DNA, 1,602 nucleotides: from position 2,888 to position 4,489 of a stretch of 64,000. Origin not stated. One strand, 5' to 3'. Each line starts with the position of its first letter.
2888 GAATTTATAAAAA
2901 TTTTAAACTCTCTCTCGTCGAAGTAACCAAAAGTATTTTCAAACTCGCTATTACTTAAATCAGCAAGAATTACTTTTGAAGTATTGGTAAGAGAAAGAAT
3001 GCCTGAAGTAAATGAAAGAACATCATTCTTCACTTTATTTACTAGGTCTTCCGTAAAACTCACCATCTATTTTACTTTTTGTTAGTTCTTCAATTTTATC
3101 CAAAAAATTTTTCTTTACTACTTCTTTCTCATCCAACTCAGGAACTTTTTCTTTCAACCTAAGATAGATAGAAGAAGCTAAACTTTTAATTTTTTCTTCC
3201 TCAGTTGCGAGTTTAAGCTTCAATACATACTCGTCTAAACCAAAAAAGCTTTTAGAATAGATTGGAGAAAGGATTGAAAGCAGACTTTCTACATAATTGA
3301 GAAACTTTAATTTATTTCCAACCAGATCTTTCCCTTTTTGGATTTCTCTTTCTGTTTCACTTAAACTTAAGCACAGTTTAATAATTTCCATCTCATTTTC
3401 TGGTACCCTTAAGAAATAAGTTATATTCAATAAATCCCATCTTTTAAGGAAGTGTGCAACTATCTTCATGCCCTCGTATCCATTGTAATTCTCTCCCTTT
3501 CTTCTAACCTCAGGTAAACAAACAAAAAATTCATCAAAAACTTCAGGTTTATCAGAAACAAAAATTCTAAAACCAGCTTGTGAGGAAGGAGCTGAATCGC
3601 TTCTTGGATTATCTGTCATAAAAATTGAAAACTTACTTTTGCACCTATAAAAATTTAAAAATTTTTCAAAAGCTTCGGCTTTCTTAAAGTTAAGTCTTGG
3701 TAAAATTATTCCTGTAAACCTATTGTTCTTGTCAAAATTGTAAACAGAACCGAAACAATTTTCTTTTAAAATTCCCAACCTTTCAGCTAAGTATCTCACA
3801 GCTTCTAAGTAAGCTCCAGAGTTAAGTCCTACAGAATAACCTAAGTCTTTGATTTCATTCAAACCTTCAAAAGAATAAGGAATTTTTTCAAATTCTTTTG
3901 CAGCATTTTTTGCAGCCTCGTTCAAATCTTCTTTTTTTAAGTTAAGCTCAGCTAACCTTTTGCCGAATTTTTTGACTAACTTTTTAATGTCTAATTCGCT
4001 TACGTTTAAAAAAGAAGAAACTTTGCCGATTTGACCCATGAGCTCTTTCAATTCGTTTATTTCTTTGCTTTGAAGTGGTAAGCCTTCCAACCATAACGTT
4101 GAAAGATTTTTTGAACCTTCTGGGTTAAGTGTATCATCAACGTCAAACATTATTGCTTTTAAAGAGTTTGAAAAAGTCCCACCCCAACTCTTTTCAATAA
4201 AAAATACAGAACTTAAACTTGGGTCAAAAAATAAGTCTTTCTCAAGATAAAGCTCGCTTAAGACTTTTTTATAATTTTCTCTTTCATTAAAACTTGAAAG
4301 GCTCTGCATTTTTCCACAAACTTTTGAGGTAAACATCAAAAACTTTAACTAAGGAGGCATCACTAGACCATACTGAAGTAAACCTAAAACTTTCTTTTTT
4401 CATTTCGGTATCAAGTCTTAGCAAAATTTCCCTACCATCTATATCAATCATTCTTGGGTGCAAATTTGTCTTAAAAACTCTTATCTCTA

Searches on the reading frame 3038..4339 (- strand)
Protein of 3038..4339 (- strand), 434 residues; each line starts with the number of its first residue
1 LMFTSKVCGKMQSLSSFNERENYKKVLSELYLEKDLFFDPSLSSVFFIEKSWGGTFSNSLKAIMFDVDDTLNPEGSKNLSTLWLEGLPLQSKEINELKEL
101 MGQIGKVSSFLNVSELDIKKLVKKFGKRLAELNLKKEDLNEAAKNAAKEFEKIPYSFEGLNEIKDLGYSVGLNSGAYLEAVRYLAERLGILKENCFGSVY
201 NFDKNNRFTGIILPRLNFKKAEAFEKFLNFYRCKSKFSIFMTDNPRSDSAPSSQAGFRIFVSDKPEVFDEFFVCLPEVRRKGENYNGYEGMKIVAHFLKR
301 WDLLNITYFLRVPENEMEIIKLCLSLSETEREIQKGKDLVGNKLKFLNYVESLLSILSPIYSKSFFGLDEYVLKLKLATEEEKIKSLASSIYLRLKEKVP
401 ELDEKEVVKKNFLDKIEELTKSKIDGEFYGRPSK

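Call 73: search_protein_families(library=pfam, proteins=[window:3038-4339:-], max_evalue=0.001)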
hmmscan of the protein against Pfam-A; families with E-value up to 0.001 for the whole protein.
window:3038-4339:- (434 aa): 1 family
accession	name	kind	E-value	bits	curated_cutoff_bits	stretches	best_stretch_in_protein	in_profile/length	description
PF00702.32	Hydrolase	-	6.1e-05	23.9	26.4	1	61-191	2-138/191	haloacid dehalogenase-like hydrolase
